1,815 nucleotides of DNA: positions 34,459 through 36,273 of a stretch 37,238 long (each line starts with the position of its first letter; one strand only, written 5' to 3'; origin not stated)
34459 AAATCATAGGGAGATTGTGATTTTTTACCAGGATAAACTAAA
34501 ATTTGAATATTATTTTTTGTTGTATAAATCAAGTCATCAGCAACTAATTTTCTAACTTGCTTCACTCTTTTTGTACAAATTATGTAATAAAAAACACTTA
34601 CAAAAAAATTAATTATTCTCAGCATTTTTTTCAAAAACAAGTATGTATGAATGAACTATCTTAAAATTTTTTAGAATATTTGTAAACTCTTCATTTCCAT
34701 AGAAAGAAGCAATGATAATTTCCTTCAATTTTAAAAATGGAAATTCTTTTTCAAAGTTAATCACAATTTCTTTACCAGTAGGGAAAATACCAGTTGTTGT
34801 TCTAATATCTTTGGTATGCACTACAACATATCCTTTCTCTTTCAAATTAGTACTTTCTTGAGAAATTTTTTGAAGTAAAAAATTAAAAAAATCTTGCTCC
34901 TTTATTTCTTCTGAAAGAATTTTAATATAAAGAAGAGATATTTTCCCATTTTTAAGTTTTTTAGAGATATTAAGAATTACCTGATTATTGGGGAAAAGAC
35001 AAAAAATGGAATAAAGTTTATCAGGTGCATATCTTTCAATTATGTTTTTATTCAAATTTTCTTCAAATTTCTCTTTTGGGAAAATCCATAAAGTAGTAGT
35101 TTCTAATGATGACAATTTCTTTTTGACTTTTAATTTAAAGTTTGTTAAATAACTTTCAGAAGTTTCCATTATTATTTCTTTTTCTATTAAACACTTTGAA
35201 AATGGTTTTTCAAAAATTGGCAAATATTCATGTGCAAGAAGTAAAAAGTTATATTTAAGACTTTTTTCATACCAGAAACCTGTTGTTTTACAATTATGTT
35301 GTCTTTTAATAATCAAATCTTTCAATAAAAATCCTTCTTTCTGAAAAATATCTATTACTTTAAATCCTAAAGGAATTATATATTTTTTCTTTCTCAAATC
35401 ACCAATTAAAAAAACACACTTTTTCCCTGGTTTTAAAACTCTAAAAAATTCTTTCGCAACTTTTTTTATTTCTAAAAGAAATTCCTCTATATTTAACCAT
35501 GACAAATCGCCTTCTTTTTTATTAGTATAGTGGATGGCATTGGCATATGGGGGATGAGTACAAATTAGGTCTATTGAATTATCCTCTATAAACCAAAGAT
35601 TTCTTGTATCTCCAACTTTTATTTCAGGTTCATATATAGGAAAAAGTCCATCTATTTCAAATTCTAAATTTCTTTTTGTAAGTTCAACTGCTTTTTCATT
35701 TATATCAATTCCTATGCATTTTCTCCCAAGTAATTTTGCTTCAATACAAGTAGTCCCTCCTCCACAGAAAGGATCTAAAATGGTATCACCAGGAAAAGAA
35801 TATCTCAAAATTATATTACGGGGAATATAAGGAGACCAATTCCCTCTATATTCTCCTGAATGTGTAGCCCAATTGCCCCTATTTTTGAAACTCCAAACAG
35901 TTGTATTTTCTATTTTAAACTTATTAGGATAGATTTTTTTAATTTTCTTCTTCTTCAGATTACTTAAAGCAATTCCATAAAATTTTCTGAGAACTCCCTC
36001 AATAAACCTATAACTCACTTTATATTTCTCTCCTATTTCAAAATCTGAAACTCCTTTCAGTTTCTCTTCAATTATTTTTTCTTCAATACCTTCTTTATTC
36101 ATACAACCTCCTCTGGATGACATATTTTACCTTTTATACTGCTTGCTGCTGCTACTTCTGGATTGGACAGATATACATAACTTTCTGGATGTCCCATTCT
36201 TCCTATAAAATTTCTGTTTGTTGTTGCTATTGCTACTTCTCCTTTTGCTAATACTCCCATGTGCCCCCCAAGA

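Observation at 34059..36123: Two-gene methyltransferase cassette wedged between translationally coupled genes of a leu-like metabolic operon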

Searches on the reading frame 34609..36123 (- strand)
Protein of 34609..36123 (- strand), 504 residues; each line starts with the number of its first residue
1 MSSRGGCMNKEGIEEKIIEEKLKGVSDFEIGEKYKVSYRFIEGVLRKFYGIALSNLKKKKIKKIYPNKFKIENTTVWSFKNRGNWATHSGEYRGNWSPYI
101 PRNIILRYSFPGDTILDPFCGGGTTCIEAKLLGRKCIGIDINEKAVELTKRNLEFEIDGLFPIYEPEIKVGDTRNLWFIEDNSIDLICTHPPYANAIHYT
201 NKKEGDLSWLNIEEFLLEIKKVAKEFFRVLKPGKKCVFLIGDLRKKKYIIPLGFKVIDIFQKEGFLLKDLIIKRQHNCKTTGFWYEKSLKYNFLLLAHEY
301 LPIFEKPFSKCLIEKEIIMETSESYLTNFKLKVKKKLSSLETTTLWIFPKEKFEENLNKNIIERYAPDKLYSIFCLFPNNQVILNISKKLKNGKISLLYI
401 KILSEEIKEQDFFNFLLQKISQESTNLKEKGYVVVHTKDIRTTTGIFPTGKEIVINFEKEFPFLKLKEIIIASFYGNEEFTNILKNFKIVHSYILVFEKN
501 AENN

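Call 3: search_protein_families(library=pfam, proteins=[window:34609-36123:-], max_evalue=0.01)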
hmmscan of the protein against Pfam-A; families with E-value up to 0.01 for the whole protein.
window:34609-36123:- (504 aa): 10 families
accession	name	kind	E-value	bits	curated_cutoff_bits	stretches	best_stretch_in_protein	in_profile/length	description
PF01555.25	N6_N4_Mtase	-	9.1e-34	117.8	26.7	2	54-150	121-220/221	DNA methylase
PF01170.24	UPF0020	-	1.7e-10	41.4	22.3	1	111-203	28-141/197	RMKL-like, methyltransferase domain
PF13847.12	Methyltransf_31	-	8.4e-09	35.7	27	1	111-237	3-108/145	Methyltransferase domain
PF08241.18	Methyltransf_11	-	8.9e-08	33.1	21.2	1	117-238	2-95/95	Methyltransferase domain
PF09445.16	Methyltransf_15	-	2.1e-07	31.1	22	1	114-228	3-112/165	RNA cap guanine-N2 methyltransferase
PF13649.12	Methyltransf_25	-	7.4e-07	30.2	27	1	115-199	1-76/97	Methyltransferase domain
PF03602.21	Cons_hypoth95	-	0.00022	21.4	24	1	109-197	39-127/182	Conserved hypothetical protein 95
PF02086.21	MethyltransfD12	-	0.00047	20.4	22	1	112-163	21-72/253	D12 class N6 adenine-specific DNA methyltransferase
PF06325.19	PrmA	-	0.00089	19.3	22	1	111-155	161-206/296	Ribosomal protein L11 methyltransferase (PrmA)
PF13518.12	HTH_28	-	0.0093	16.5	25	0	16-59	4-47/52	Helix-turn-helix domain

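Call 6: search_protein_families(library=padloc, proteins=[window:34609-36102:-], max_evalue=0.1)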
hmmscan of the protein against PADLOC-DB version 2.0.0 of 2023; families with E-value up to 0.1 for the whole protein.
window:34609-36102:- (497 aa): 64 families (the best 25 are shown)
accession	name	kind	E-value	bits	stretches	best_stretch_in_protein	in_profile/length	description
PDLC03376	MTase_II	-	1e-92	308.5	1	51-299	3-249/249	Type II methyltransferase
PDLC03353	MTase_II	-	1.9e-43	146.9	2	44-153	150-257/260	Type II methyltransferase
PDLC03351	MTase_II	-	1e-40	138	1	64-299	106-347/348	Type II methyltransferase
PDLC03350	MTase_II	-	2.9e-31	107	2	163-310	61-203/312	Type II methyltransferase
PDLC03380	MTase_II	-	6.1e-23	79.7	2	70-142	20-94/393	Type II methyltransferase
PDLC04134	mad2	-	3.3e-22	77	1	25-236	225-399/492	mads_2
PDLC03371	MTase_II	-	9.3e-21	72.5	2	49-147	159-253/260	Type II methyltransferase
PDLC03325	MTase_II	-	5.4e-20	69.5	2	69-146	56-133/426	Type II methyltransferase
PDLC03299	MTase_II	-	8.4e-20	69.4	2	65-147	176-258/296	Type II methyltransferase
PDLC03259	MTase_II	-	2.2e-19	67.6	2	86-154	195-263/423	Type II methyltransferase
PDLC03387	MTase_II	-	4e-19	66.8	2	73-149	197-278/289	Type II methyltransferase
PDLC03265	MTase_II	-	1.3e-18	65.6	2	53-147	238-329/333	Type II methyltransferase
PDLC03283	MTase_II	-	1.5e-17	61.9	2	93-146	218-271/352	Type II methyltransferase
PDLC03252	MTase_II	-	2.3e-16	58.1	2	51-152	261-358/365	Type II methyltransferase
PDLC03339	MTase_II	-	4.4e-16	56.6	1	97-150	222-275/399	Type II methyltransferase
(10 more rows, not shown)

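Call 7: search_protein_families(library=ncbifam, proteins=[window:34609-36102:-], max_evalue=0.01)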
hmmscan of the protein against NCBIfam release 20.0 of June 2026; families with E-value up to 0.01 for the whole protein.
window:34609-36102:- (497 aa): 16 families
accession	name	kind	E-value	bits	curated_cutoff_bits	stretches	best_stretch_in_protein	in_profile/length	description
TIGR01177.1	TIGR01177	hypoth_equivalog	1.9e-18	66.9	316.55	1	104-253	182-315/330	TIGR01177 family methyltransferase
NF008572.0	PRK11524.1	equivalog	4e-14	52.4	292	1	68-147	178-257/294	adenine-specific DNA-methyltransferase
NF010253.0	PRK13699.1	subfamily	2.2e-09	37.3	244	1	96-138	155-197/226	DNA methyltransferase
NF050803.1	DnaMtaseCcrMCaul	equivalog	1.1e-08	34.4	830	1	97-146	198-247/350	adenine-specific DNA-methyltransferase CcrM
NF011529.0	PRK14968.1-3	equivalog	1.2e-05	24.8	162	1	105-148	35-78/198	putative methyltransferase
NF001556.0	PRK00377.1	equivalog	1.7e-05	24.7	238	1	104-147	40-86/198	cobalt-precorrin-6Y C(15)-methyltransferase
NF042963.1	DUF1156_antiphage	equivalog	6e-05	21.4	1000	0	175-204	572-601/960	anti-phage-associated DUF1156 domain-containing protein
TIGR03534.1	RF_mod_PrmC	equivalog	0.00031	20.3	199.1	1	108-238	92-224/253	peptide chain release factor N(5)-glutamine methyltransferase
NF040721.1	Trm14_Arch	equivalog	0.00031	20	280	0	106-128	193-215/370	tRNA (guanine(6)-N2)-methyltransferase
TIGR01934.1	MenG_MenH_UbiE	subfamily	0.00088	18.6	158.35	0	104-149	39-85/223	ubiquinone/menaquinone biosynthesis methyltransferase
NF008823.0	PRK11873.1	subfamily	0.0011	18.5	263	0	104-180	77-150/272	arsenite methyltransferase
NF047649.1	MTase_UXPK_star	exception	0.0011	18.1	460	0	103-181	76-151/283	methyltransferase/UXPK-star double selenoprotein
NF001244.0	PRK00216.1-5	equivalog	0.0027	17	216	0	102-180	46-122/236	bifunctional demethylmenaquinone methyltransferase/2-methoxy-6-polyprenyl-1,4-benzoquinol methylase UbiE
NF040538.1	methyl_ArsM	equivalog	0.0059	15.8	500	0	101-144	58-104/356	arsinothricin biosynthesis methyltransferase ArsM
NF043040.1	corrin_prot_MT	hypoth_equivalog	0.0074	15.7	180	0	95-147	32-84/216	corrinoid protein-associated methyltransferase CpaM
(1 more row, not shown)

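Call 16: search_solved_structures(query=window:34609-36102:-, max_evalue=0.01, show_alignments=1)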
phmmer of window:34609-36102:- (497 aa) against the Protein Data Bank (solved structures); distinct sequences matched with E-value up to 0.01: 18.
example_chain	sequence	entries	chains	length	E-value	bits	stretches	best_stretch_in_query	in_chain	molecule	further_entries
2zie_A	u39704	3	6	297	6.6e-16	61.4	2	94-153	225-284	Putative modification methylase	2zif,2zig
6zxw_G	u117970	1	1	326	3.6e-09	39.2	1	100-231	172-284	tRNA (Guanine(10)-N2)-dimethyltransferase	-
6zxv_A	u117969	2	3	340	4e-09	39.1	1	100-231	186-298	tRNA (Guanine(10)-N2)-dimethyltransferase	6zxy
5e71_A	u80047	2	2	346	1.1e-07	34.4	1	105-200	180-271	N2, N2-dimethylguanosine tRNA methyltransferase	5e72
6pbd_A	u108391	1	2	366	2.1e-06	30.1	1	96-145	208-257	Modification methylase CcrMI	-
9c3u_A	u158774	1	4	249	1.4e-05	27.4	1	93-139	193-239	Methyltransferase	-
1g60_A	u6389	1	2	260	1.7e-05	27.1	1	96-140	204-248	Adenine-specific Methyltransferase MboIIA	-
8urk_A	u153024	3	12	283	1.9e-05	26.9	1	93-139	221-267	Methyltransferase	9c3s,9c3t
8s9m_A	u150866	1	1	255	2e-05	26.8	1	97-141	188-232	DNA cytosine-N4 methyltransferase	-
8s9n_A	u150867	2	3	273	2.2e-05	26.7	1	97-141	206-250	DNA cytosine-N4 methyltransferase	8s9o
5hek_A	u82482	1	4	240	0.00011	24.4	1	95-148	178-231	Adenine specific DNA methyltransferase (DpnA)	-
5hfj_A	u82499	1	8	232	0.00018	23.7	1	95-146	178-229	Adenine specific DNA methyltransferase (DpnA)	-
3egi_A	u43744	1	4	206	0.0023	20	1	100-152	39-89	Trimethylguanosine synthase homolog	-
3sm3_A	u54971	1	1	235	0.0027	19.8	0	97-145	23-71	SAM-dependent methyltransferases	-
3gdh_A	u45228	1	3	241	0.0028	19.8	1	100-152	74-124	Trimethylguanosine synthase homolog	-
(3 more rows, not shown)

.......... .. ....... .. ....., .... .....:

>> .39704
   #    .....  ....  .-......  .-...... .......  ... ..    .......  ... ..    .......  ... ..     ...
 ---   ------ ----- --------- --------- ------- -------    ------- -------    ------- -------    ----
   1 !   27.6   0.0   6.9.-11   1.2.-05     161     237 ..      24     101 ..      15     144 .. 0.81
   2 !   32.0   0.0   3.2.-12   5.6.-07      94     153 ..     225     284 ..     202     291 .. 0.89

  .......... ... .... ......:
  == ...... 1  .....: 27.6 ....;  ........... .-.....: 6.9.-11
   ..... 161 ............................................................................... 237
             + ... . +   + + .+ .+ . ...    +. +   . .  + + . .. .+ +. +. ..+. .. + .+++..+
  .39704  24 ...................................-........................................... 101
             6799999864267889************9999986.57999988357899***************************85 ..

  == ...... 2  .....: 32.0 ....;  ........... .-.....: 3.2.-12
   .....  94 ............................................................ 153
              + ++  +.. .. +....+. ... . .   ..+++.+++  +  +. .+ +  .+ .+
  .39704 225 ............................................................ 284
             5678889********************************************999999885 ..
